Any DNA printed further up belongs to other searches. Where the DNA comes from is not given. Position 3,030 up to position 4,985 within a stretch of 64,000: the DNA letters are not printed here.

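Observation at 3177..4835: HMGL-like (LeuA-type) catalytic domain fused to a YrdC/Sua5 domain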

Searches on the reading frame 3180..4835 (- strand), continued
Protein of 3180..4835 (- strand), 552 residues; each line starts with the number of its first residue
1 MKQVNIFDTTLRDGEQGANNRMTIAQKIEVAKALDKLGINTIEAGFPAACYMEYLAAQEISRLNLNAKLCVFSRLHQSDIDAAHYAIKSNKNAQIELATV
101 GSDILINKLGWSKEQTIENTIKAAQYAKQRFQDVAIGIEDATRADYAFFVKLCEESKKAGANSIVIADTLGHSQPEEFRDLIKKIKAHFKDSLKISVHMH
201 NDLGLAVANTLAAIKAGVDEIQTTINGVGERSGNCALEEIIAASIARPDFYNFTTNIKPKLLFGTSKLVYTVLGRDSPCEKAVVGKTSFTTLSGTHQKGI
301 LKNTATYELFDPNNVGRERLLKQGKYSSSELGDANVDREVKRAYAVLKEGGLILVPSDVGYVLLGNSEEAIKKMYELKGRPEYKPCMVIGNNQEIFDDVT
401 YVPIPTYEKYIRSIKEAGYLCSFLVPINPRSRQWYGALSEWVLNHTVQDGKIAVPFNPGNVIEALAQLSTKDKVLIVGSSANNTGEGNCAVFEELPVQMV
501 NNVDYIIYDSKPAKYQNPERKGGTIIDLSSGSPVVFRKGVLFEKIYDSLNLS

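Call 49: predict_structure(alignment_id=A5)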
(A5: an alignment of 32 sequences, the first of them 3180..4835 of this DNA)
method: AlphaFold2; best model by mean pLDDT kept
length: 552 residues; sequences in the alignment: 32
mean_pLDDT: 92.2   pTM: 0.67
mean pLDDT of the five models: 92.2, 91.9, 91.3, 91.1, 90.8
residues with pLDDT >= 90: 453; 70-90: 68; 50-70: 23; < 50: 8
segments of 3 or more residues with pLDDT < 50: 327-333
pLDDT, mean of each block of 10 residues (from residue 1): 96 70 94 98 94 94 97 98 98 97 96 98 98 98 97 98 95 94 97 97 95 98 93 93 94 97 96 88 89 67 74 92 56 65 93 96 98 97 95 93 94 94 97 95 97 96 95 96 93 92 87 91 95 94 91 53
secondary structure, 60 per line:
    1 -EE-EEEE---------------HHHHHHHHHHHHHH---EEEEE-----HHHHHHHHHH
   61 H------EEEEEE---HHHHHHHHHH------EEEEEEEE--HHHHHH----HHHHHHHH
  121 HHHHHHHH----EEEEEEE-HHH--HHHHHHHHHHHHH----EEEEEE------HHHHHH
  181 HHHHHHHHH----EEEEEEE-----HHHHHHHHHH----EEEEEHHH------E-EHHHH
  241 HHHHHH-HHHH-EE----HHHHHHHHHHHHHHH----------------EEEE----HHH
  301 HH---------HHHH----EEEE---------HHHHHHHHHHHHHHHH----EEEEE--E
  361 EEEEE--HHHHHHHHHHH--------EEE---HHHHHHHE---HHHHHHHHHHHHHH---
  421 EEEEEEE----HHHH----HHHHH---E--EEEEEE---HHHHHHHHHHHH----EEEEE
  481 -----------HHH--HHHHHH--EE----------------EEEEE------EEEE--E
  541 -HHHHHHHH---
elements in order: E5-8 H24-37 E41-45 H51-61 E68-73 H77-86 E93-100 H103-108 H113-128 E133-139 H146-158 E163-168 H175-189 E194-200 H206-215 E220-224 H237-246 H248-251 H259-273 E290-293 H298-302 H312-315 E320-323 H333-348 E353-357 E360-365 H368-378 E387-389 H393-399 H404-417 E421-427 H432-435 H440-444 E451-456 H460-471 E476-480 H497-502 E523-527 E534-537 H542-549

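Call 56: fold_search(model_id=the predicted structure, library=pdb)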
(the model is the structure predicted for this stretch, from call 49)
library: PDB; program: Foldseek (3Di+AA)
matches with E <= 10: 1848; with E <= 0.001: 647
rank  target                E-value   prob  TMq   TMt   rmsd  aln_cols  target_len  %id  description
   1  6e1j_B                6.0e-30  1.00  0.57  0.77   4.6       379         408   35  Crystal Structure of Methylthioalkylmalate Synthase (BjuMAM1.1) from Brassica juncea (released 2019-05-08)
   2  6e1j_A                4.4e-29  1.00  0.57  0.76   4.7       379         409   35  Crystal Structure of Methylthioalkylmalate Synthase (BjuMAM1.1) from Brassica juncea (released 2019-05-08)
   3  3rmj_B                6.5e-28  1.00  0.53  0.93   3.0       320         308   37  Crystal structure of truncated alpha-Isopropylmalate Synthase from Neisseria meningitidis (released 2012-03-14)
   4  3rmj_A                7.2e-28  1.00  0.53  0.93   2.5       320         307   36  Crystal structure of truncated alpha-Isopropylmalate Synthase from Neisseria meningitidis (released 2012-03-14)
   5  6ktq_B                4.2e-26  1.00  0.55  0.75   4.1       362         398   31  Crystal structure of catalytic domain of homocitrate synthase from Sulfolobus acidocaldarius (SaHCS(dRAM)) in complex  (released 2020-09-02)
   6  6ktq_A                4.9e-26  1.00  0.56  0.76   3.8       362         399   31  Crystal structure of catalytic domain of homocitrate synthase from Sulfolobus acidocaldarius (SaHCS(dRAM)) in complex  (released 2020-09-02)
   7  3eeg_B                1.5e-24  1.00  0.47  0.93   1.7       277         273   38  Crystal structure of a 2-isopropylmalate synthase from Cytophaga hutchinsonii (released 2008-09-16)
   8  3ewb                  2.1e-24  1.00  0.47  0.95   1.3       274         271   37  Crystal structure of N-terminal domain of putative 2-isopropylmalate synthase from Listeria monocytogenes (released 2008-12-23)
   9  3eeg_A                4.6e-24  1.00  0.47  0.95   1.5       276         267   36  Crystal structure of a 2-isopropylmalate synthase from Cytophaga hutchinsonii (released 2008-09-16)
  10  4ov9                  5.1e-24  1.00  0.54  0.77   5.3       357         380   27  Structure of isopropylmalate synthase binding with alpha-isopropylmalate (released 2014-08-20)
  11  4ov4                  3.6e-23  1.00  0.53  0.76   5.6       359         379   26  Isopropylmalate synthase binding with ketoisovalerate (released 2014-08-20)
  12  2ztj                  3.8e-22  1.00  0.51  0.88   3.1       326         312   27  Crystal structure of homocitrate synthase from Thermus thermophilus complexed with alpha-ketoglutarate (released 2009-10-13)
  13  2zyf                  8.8e-22  1.00  0.52  0.88   3.2       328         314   27  Crystal structure of homocitrate synthase from Thermus thermophilus complexed with magnesuim ion and alpha-ketoglutarate (released 2009-12-22)
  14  3ivs_A                2.2e-21  1.00  0.49  0.73   5.4       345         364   28  Homocitrate Synthase Lys4 (released 2009-09-22)
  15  3mi3_A                6.5e-21  1.00  0.50  0.73   5.4       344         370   29  Homocitrate Synthase Lys4 bound to Lysine (released 2010-04-28)
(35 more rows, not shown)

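Call 72: search_protein_families(library=pfam, proteins=[L003:2504-3934:+], max_evalue=0.01)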
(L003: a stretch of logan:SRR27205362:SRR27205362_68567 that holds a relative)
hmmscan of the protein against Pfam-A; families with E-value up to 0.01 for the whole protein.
L003:2504-3934:+ (477 aa): 2 families
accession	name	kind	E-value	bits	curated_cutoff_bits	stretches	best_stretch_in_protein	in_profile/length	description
PF04055.27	Radical_SAM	-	1e-19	71.7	29.5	1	204-368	2-162/166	Radical SAM superfamily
PF02310.24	B12-binding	-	7.7e-13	48.8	32.1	1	27-132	13-120/121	B12 binding domain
